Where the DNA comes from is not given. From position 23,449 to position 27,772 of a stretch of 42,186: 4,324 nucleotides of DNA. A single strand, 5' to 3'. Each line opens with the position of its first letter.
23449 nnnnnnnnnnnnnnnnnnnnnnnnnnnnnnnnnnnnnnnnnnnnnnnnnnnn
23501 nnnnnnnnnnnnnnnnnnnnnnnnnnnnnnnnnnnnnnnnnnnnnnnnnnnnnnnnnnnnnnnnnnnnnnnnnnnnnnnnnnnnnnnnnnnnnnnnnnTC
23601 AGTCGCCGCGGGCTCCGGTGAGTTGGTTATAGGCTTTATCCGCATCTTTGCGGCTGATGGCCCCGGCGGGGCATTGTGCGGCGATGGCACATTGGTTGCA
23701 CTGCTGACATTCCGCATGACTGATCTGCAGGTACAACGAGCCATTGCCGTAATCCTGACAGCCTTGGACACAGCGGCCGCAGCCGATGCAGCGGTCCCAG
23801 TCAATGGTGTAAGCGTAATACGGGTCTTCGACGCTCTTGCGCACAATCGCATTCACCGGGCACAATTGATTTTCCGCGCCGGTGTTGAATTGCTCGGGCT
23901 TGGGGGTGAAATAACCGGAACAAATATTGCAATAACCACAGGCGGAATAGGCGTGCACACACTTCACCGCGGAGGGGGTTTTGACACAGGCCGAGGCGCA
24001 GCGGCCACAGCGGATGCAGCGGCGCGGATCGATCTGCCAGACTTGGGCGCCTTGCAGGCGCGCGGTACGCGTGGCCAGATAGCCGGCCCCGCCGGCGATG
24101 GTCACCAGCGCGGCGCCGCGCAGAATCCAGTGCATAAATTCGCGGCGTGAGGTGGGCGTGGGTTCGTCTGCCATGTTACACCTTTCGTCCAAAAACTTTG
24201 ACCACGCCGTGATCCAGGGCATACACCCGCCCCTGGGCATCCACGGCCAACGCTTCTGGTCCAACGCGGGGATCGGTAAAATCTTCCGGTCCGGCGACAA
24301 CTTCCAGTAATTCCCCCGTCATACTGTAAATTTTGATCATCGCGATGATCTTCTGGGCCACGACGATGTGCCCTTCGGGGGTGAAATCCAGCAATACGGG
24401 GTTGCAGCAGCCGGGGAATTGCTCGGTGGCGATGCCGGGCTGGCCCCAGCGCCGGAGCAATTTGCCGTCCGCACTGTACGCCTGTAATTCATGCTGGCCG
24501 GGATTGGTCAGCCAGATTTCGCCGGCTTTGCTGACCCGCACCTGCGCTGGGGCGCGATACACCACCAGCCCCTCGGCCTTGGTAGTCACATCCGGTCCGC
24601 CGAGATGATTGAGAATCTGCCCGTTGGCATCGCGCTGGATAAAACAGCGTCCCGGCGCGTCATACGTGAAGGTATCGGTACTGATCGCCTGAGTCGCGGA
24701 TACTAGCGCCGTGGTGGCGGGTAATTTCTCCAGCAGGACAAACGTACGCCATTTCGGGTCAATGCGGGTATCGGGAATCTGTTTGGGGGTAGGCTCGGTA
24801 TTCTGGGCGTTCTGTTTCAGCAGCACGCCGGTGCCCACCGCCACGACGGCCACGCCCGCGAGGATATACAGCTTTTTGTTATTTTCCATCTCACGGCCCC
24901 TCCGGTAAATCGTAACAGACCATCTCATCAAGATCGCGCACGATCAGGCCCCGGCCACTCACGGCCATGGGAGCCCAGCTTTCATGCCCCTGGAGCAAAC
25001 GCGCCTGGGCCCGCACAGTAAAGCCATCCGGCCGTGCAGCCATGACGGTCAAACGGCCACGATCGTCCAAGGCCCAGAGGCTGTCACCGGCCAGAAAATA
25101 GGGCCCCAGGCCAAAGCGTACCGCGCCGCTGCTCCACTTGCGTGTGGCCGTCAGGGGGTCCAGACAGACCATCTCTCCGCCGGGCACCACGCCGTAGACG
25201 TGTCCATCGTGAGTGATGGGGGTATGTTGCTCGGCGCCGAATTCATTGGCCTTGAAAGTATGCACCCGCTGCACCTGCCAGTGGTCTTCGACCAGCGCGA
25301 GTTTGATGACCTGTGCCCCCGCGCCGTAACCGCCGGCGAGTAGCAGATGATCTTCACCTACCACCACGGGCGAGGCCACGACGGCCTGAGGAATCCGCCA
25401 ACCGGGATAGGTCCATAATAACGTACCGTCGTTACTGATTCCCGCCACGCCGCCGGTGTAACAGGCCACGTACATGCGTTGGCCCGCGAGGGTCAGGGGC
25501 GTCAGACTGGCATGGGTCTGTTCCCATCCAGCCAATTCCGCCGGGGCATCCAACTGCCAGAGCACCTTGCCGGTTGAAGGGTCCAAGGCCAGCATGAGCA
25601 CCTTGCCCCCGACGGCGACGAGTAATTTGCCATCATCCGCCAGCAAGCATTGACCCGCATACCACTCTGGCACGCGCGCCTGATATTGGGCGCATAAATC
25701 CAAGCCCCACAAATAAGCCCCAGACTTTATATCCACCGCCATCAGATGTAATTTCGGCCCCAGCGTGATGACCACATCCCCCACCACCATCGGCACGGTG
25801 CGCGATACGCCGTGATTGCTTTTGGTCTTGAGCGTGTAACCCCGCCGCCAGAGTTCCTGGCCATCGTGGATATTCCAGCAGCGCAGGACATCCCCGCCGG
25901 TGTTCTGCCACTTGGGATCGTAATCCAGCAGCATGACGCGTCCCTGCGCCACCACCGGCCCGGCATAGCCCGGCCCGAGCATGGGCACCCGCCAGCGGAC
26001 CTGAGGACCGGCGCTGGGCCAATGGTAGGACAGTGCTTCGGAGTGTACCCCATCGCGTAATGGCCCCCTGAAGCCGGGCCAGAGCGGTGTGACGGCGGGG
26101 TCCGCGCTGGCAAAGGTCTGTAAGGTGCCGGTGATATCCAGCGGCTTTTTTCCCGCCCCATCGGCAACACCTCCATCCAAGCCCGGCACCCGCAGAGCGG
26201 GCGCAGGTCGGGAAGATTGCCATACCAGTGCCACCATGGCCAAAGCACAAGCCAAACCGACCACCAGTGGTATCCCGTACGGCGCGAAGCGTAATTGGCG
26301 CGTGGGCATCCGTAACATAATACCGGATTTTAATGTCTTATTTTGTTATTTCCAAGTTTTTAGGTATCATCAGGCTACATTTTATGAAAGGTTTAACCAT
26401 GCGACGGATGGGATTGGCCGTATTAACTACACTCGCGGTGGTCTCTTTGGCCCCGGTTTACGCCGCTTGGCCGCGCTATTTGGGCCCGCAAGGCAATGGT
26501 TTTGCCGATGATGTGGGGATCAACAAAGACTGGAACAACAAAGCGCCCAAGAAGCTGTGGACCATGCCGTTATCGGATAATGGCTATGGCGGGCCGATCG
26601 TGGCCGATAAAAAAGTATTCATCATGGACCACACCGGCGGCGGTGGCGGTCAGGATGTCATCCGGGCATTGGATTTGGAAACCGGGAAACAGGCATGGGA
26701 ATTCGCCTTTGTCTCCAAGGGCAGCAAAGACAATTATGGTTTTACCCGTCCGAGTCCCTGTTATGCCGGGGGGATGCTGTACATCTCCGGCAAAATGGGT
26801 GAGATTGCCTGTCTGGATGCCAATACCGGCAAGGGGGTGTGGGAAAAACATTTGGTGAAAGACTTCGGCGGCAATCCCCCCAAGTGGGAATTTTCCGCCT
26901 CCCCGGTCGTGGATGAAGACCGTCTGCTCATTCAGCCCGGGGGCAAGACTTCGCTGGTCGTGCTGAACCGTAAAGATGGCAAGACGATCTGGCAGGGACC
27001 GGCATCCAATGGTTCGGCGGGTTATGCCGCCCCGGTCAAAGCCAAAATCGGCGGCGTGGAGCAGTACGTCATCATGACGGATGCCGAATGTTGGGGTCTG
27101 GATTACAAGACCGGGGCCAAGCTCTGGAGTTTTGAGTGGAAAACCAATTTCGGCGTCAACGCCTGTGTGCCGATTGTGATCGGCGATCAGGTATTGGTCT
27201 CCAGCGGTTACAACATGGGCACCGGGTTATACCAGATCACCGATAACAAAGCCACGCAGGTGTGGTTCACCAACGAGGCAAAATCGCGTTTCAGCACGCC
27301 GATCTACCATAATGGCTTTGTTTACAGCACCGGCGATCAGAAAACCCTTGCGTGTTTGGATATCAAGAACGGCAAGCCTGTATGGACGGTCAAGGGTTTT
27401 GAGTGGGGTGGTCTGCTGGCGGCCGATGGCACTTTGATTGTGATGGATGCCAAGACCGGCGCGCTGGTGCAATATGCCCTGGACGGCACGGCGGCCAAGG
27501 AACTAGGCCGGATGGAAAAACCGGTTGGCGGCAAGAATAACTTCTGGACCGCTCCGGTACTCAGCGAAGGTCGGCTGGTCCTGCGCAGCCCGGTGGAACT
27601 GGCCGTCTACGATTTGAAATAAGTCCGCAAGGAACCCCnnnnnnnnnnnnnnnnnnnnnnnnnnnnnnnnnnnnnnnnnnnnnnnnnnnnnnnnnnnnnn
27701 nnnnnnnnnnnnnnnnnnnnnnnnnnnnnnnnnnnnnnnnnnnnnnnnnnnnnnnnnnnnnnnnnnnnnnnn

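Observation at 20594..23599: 1001-aa fusion of a NapH/CcoG-type CX3CP polyferredoxin with a C-terminal PQQ-like beta-propeller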

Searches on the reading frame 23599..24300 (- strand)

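Call 5: search_protein_families(library=pfam, proteins=[window:23599-24300:-], max_evalue=0.01)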
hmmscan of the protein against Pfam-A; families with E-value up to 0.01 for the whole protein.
window:23599-24300:- (233 aa): 10 families
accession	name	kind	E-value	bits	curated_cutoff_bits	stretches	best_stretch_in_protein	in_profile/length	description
PF00037.32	Fer4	-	6.4e-12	45.2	21.1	2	164-181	1-18/24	4Fe-4S binding domain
PF12838.12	Fer4_7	-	5.7e-10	39.9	27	1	83-106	26-49/52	4Fe-4S dicluster domain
PF12797.12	Fer4_2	-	3.1e-07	30.4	24.5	2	164-181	3-20/22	4Fe-4S binding domain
PF13187.11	Fer4_9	-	9.5e-07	29.2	27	0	146-182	11-48/52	4Fe-4S dicluster domain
PF12837.12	Fer4_6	-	2e-06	27.9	25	2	89-105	3-19/24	4Fe-4S binding domain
PF14697.11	Fer4_21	-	4.3e-06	27.2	35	1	166-215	3-57/59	4Fe-4S dicluster domain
PF13237.11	Fer4_10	-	0.0002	21.7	25.5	0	165-182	3-21/53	4Fe-4S dicluster domain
PF25160.1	LdpA_Fe-S-bd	-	0.0003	20.9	27.6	1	145-181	11-38/49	LdpA Fe-S cluster-binding domain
PF12800.12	Fer4_4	-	0.0023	18.6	24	1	169-182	2-15/17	4Fe-4S binding domain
PF13459.11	Fer4_15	-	0.0035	18.5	22.4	1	165-184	2-21/66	4Fe-4S single cluster domain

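Call 6: search_protein_families(library=ncbifam, proteins=[window:23599-24300:-], max_evalue=0.001)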
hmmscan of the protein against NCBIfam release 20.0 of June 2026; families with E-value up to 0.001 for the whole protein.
window:23599-24300:- (233 aa): 15 families
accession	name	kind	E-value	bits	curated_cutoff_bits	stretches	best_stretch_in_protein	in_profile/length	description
NF058577.1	FdxA_fam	equivalog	1.2e-11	44.6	65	2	140-181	12-48/52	4Fe-4S ferredoxin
TIGR02066.1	dsrB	equivalog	6.8e-06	25.3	341.5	0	145-182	191-227/341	dissimilatory-type sulfite reductase subunit beta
NF007382.0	PRK09898.1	equivalog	8.1e-06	25.5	213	1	144-215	132-198/208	ferredoxin-like protein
TIGR04003.1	rSAM_BssD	equivalog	8.4e-06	25.1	496.45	1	168-216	49-104/314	[benzylsuccinate synthase]-activating enzyme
NF009053.0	PRK12387.1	subfamily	1.6e-05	24.7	204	1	65-107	45-87/180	formate hydrogenlyase complex iron-sulfur subunit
TIGR01944.1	rnfB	subfamily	3.4e-05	23.5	68.7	0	165-223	109-168/190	RnfABCDGE type electron transport complex subunit B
TIGR02512.1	FeFe_hydrog_A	subfamily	9.6e-05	21.4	405.95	0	165-227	3-80/375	[FeFe] hydrogenase, group A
NF045490.1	FdxA_Protbact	equivalog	0.00015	21.9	135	0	186-222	28-62/104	ferredoxin FdxA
NF006076.0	PRK08222.1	equivalog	0.00022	21.1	270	0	64-106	44-86/181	hydrogenase 4 subunit H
TIGR02936.1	fdxN_nitrog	equivalog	0.00029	20.9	80.55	1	160-182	12-34/91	ferredoxin III, nif-specific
TIGR02912.1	sulfite_red_C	equivalog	0.00037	19.6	324.1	1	166-224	166-226/314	sulfite reductase subunit C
TIGR04105.1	FeFe_hydrog_B1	subfamily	0.0004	19.2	450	0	144-181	167-200/462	monomeric [FeFe] hydrogenase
NF006183.0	PRK08318.1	equivalog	0.00054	18.8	335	0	164-223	337-403/422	NAD-dependent dihydropyrimidine dehydrogenase subunit PreA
NF007012.0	PRK09476.1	equivalog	0.00057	19.1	269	0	48-105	7-71/254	ferredoxin-type protein NapG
NF003475.0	PRK05113.1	equivalog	0.0009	19.2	203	0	163-222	107-167/190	electron transport complex subunit RsxB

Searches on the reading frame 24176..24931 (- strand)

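Call 5: search_protein_families(library=pfam, proteins=[window:24176-24931:-], max_evalue=0.01)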
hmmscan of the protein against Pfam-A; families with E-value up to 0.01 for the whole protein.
window:24176-24931:- (251 aa): 4 families
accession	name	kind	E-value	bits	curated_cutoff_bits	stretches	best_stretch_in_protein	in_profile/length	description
PF20067.5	SSL_N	-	0.00015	22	18.9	1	221-238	19-36/46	Strictosidine synthase-like, N-terminal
PF01436.27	NHL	-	0.0025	18.2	20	0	224-242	3-21/28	NHL repeat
PF13449.12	Phytase-like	-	0.0056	17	27.6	0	183-239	75-141/284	Esterase-like activity of phytase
PF08450.18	SGL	-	0.0085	16.1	26.3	0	133-165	191-223/246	SMP-30/Gluconolactonase/LRE-like region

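Call 6: search_protein_families(library=ncbifam, proteins=[window:24176-24931:-], max_evalue=0.001)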
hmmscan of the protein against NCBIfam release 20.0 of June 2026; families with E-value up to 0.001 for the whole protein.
window:24176-24931:- (251 aa): 1 family
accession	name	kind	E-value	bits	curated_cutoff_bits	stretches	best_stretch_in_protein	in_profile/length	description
NF035926.1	scyF_NHL_VPEP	equivalog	2.8e-05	23.4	350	1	101-240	130-264/376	scytonemin biosynthesis PEP-CTERM protein ScyF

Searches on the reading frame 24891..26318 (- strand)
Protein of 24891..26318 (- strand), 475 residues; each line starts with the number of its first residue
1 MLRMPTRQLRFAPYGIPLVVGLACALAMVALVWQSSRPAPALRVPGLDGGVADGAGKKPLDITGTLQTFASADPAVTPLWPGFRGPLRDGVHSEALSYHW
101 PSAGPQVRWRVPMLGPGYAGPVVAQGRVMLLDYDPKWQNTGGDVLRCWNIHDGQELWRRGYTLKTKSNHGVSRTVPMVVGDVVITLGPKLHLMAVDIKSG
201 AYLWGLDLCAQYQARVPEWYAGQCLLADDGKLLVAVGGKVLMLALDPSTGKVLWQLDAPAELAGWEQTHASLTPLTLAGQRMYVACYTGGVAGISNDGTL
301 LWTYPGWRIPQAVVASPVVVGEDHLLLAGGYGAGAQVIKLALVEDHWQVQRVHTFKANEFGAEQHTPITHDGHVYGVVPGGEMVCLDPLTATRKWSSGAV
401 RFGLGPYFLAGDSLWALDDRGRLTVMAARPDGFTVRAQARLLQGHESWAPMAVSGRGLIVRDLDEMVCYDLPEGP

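Call 5: search_protein_families(library=pfam, proteins=[window:24891-26318:-], max_evalue=0.01)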
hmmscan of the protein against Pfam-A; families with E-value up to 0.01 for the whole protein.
window:24891-26318:- (475 aa): 4 families
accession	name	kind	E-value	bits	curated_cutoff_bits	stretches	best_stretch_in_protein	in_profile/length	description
PF13360.13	PQQ_2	-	4.8e-24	85.7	27.6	2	229-425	32-221/233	Outer membrane protein assembly factor BamB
PF01011.28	PQQ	-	1.8e-09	37.3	26.7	0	347-397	31-83/595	Glucose/ethanol/alcohol dehydrogenase, beta-propeller domain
PF13570.13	Beta-prop_ACSF4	-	3.3e-07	30.4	133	1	145-332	73-235/329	Beta-alanine-activating enzyme, beta-propeller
PF25293.1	Beta-prop_EMC1_N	-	0.0027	17.8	34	0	140-256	82-193/219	EMC1 N-terminal beta-propeller domain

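Call 6: search_protein_families(library=ncbifam, proteins=[window:24891-26318:-], max_evalue=0.001)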
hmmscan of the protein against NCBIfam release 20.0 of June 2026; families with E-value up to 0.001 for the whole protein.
window:24891-26318:- (475 aa): 5 families
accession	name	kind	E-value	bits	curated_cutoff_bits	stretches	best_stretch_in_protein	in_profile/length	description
NF053615.1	SerThrKinAfsKStmc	equivalog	1.7e-11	43.5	1300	1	140-300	537-686/809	protein serine/threonine kinase AfsK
NF008351.0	PRK11138.1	equivalog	5.7e-10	38.2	423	0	241-332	80-170/394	outer membrane protein assembly factor BamB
TIGR03300.1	assembly_YfgL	equivalog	1.4e-08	33.8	285.2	0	235-319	70-143/377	outer membrane protein assembly factor BamB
TIGR04528.1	acido_non_PQQ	subfamily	1.3e-06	27.4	650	1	149-259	73-182/493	acido-empty-quinoprotein group A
TIGR03075.1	PQQ_enz_alc_DH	subfamily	1.5e-05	23.8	480.05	0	161-271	51-161/530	PQQ-dependent dehydrogenase, methanol/ethanol family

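Call 44: search_solved_structures(query=A3, max_evalue=0.01)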
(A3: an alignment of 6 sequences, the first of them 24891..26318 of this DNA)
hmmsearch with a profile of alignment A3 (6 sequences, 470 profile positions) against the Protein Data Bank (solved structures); distinct sequences matched with E-value up to 0.01: 40.
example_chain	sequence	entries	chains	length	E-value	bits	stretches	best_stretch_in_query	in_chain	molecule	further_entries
8orr_AAA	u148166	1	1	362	2.2e-11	46.6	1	172-421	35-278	Outer membrane protein assembly factor BamB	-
4imm_A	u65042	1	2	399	2.1e-09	40.1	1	223-392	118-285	Outer membrane assembly lipoprotein YfgL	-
2yh3_A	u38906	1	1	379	1.1e-08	37.7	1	276-420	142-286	LIPOPROTEIN YFGL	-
7nri_B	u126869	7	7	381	1.1e-08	37.7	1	276-419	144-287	Outer membrane protein assembly factor BamB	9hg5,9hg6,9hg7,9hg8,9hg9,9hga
5ayw_B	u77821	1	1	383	1.1e-08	37.6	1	276-420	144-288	Outer membrane protein assembly factor BamB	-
3q7m_A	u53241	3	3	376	1.2e-08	37.5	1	172-420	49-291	Lipoprotein yfgL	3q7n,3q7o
3q54_A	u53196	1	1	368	1.2e-08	37.5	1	276-420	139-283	Outer membrane assembly lipoprotein YfgL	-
28jl_B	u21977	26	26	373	1.3e-08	37.5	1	172-420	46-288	Outer membrane protein assembly factor BamB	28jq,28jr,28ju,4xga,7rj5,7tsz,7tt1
5ljo_B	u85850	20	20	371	1.3e-08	37.4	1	172-420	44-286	Outer membrane protein assembly factor BamB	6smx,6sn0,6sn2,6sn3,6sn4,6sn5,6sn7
3prw_A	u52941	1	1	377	1.3e-08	37.4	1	172-420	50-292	Lipoprotein yfgL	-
6lyq_B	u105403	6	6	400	1.3e-08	37.4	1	172-420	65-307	Outer membrane protein assembly factor BamB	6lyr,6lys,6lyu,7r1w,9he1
8spr_B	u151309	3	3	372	1.4e-08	37.4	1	172-419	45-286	Outer membrane protein assembly factor BamB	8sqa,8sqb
5d0o_B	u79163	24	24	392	1.6e-08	37.2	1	172-420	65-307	Outer membrane protein assembly factor BamB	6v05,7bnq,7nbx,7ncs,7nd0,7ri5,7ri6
3p1l_A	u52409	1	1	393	1.6e-08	37.2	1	172-420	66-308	Lipoprotein yfgL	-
8adg_B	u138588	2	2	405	1.6e-08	37.1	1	276-420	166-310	Outer membrane protein assembly factor BamB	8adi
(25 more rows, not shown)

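Call 75: find_homologous_proteins(query=window:24891-26318:-, max_evalue=1e-20)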
Query window:24891-26318:- (475 aa): 138 proteins with E <= 1e-20 among 8000 candidates; the best 120 are listed.
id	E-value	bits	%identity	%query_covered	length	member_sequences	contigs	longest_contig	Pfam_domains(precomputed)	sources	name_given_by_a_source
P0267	0.0e+0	1077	97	100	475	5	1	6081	PF01011.29,PF13360.14,PF13570.14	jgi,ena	-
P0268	1.9e-118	415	46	91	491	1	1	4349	PF01011.29,PF13360.14,PF13570.14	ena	-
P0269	3.2e-114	401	46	88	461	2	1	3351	PF01011.29,PF13360.14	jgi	jgi:outer membrane protein assembly factor BamB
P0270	1.1e-112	396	48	86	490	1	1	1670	PF01011.29,PF13360.14,PF13570.14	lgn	-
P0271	2.3e-112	395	47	85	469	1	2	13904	PF13360.14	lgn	-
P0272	1.8e-111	392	47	83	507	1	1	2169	PF01011.29,PF13360.14,PF13570.14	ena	-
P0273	2.8e-111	391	44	86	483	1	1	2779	PF01011.29,PF13360.14,PF13570.14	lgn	-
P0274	3.6e-110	387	46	83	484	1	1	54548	PF13360.14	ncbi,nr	ncbi:MAG: PQQ-like beta-propeller repeat protein [Fimbriimonadales bacterium]|nr:PQQ-like beta-prope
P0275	1.3e-109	385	44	93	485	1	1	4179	PF01011.29,PF13360.14,PF13570.14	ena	-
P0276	4.4e-109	384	41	95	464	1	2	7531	PF01011.29,PF13360.14,PF13570.14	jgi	jgi:outer membrane protein assembly factor BamB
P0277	6.1e-109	383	49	85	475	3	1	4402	PF13360.14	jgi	-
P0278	1.3e-108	382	45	92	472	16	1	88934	PF13360.14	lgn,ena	-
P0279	1.5e-108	382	42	91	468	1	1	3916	PF13360.14,PF13570.14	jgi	-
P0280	1.8e-108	382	41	96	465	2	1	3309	PF01011.29,PF13360.14,PF13570.14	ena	-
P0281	2.9e-108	381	46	86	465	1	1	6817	PF13360.14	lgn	-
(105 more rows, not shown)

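Call 85: predict_structure(alignment_id=A7)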
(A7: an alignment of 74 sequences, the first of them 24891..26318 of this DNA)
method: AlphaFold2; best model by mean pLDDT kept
length: 475 residues; sequences in the alignment: 74
mean_pLDDT: 90.7   pTM: 0.85
mean pLDDT of the five models: 90.7, 90.4, 90.5, 90.2, 89.5
residues with pLDDT >= 90: 370; 70-90: 64; 50-70: 35; < 50: 6
segments of 3 or more residues with pLDDT < 50: 43-45
pLDDT, mean of each block of 10 residues (from residue 1): 52 79 96 79 51 64 96 77 91 94 96 87 96 91 95 96 76 89 95 97 97 89 90 96 98 98 93 96 96 98 94 88 96 95 97 96 95 96 97 97 96 97 98 98 90 95 95 79
secondary structure, 60 per line:
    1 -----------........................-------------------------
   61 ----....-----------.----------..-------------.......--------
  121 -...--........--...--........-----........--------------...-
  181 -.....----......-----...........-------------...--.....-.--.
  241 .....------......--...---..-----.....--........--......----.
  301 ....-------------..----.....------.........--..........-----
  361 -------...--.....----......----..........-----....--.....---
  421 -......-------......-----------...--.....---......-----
elements in order: H12-35 E65-68 E106-112 E122-124 E127-134 E142-149 E155-162 E177-179 E182-186 E191-196 E202-207 H208-212 E226-228 E231-235 E240-245 E252-257 E273-277 E280-287 E290-295 E300-304 E324-328 E335-343 E346-355 E368-370 E373-377 E382-387 E392-401 E407-410 E413-417 E422-427 E435-440 E452-454 E457-461 E465-470

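Call 87: fold_search(model_id=the predicted structure, library=pdb)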
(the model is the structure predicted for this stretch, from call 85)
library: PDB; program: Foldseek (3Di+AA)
matches with E <= 10: 1738; with E <= 0.001: 1390
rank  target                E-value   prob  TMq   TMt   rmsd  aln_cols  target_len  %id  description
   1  9co0_B                3.9e-16  1.00  0.56  0.74   6.4       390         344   17  CryoEM structure of BAM in complex with the PTB2 open-state inhibitor (in SMA nanodisc) (released 2024-12-25)
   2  3q54                  4.4e-16  1.00  0.53  0.71   5.4       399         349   16  Crystal structure of Escherichia coli BamB (released 2012-05-09)
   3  9hg9_B                1.0e-15  1.00  0.55  0.69   6.8       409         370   17  BAM-SurA-darobactin complex in the swing-in state (released 2025-04-16)
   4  3q7o                  1.1e-15  1.00  0.55  0.69   5.6       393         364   16  The crystal structure of BamB from the BAM complex in spacegroup P213 (released 2011-02-09)
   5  3prw                  1.1e-15  1.00  0.56  0.73   5.3       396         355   14  Crystal structure of the lipoprotein BamB (released 2011-01-19)
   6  8orr                  1.3e-15  1.00  0.55  0.71   6.9       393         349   16  Outer membrane protein assembly factor BamB from Klebsiella pneumoniae (released 2024-04-24)
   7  3p1l                  1.5e-15  1.00  0.58  0.74   6.3       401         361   15  Crystal structure of Escherichia coli BamB, a lipoprotein component of the beta-barrel assembly machinery complex, nativ (released 2010-12-22)
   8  2yh3                  1.9e-15  1.00  0.58  0.74   5.1       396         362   15  The structure of BamB from E. coli (released 2011-05-25)
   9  7tt2_B                2.2e-15  1.00  0.55  0.72   6.6       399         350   17  BamABCDE bound to substrate EspP class 3 (released 2022-03-30)
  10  9cnw_B                2.2e-15  1.00  0.53  0.70   5.8       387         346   16  CryoEM structure of the APO-BAM complex in DDM detergent (released 2024-12-25)
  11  4xga_A                2.6e-15  1.00  0.55  0.72   5.2       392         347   17  Crystal structure of BamB and BamA P3-5 complex from E.coli (released 2016-01-20)
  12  8bvq_B                3.8e-15  1.00  0.56  0.71   7.2       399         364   16  E. coli BAM complex (BamABCDE) bound to darobactin B (released 2023-05-24)
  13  9mge_B                4.0e-15  1.00  0.55  0.71  10.2       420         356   17  beta-barrel assembly machine from Escherichia coli in an early state of substrate assembly (released 2025-12-17)
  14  7nbx_B                5.2e-15  1.00  0.56  0.72   5.5       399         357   18  Lateral-open conformation of the lid-locked BAM complex (BamA E435C S665C, BamBDCE) by cryoEM (released 2021-06-02)
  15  8qpv_B                5.2e-15  1.00  0.52  0.66   9.2       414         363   17  Handover Complex: BAM bound OmpX and extended SurA (released 2024-09-25)
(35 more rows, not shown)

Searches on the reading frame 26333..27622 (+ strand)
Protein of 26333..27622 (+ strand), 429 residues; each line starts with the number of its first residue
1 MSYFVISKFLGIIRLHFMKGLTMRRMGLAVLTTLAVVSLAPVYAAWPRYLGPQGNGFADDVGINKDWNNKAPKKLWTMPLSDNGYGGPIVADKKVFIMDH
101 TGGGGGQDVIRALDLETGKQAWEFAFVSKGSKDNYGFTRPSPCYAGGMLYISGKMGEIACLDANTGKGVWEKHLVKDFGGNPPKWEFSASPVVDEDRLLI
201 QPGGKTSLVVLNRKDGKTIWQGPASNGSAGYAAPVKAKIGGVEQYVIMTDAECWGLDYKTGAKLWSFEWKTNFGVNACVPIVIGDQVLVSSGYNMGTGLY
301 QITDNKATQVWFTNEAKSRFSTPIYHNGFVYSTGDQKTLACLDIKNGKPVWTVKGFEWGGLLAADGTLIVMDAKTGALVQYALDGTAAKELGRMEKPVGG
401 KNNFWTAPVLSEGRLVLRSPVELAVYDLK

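Call 6: search_protein_families(library=ncbifam, proteins=[window:26333-27622:+], max_evalue=0.001)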
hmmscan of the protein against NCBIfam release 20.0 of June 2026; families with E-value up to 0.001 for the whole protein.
window:26333-27622:+ (429 aa): 6 families
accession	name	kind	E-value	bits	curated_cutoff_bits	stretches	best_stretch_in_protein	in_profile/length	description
TIGR03300.1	assembly_YfgL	equivalog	1.4e-20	73.4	285.2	1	136-382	55-295/377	outer membrane protein assembly factor BamB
NF008351.0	PRK11138.1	equivalog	6e-19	67.8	423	2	88-221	65-185/394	outer membrane protein assembly factor BamB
TIGR04528.1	acido_non_PQQ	subfamily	4.8e-16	58.6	650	2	105-187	398-474/493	acido-empty-quinoprotein group A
TIGR03075.1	PQQ_enz_alc_DH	subfamily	6.9e-12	44.7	480.05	1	85-236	62-211/530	PQQ-dependent dehydrogenase, methanol/ethanol family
NF053615.1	SerThrKinAfsKStmc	equivalog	3e-07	29.5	1300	1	158-355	542-732/809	protein serine/threonine kinase AfsK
TIGR03074.1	PQQ_membr_DH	subfamily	0.00053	17.9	832.65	0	120-172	185-239/783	membrane-bound PQQ-dependent dehydrogenase, glucose/quinate/shikimate family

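Call 46: search_protein_families(library=pfam, proteins=[window:26333-27622:+], max_evalue=0.001)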
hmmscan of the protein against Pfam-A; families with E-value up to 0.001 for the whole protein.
window:26333-27622:+ (429 aa): 3 families
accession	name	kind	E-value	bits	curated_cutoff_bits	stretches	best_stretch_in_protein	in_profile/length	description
PF13360.13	PQQ_2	-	1.4e-33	116.9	27.6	1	108-352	3-232/233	Outer membrane protein assembly factor BamB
PF01011.28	PQQ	-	1.2e-11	44.5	26.7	0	139-172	50-83/595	Glucose/ethanol/alcohol dehydrogenase, beta-propeller domain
PF13570.13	Beta-prop_ACSF4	-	1.8e-10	41.2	133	1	111-354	32-252/329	Beta-alanine-activating enzyme, beta-propeller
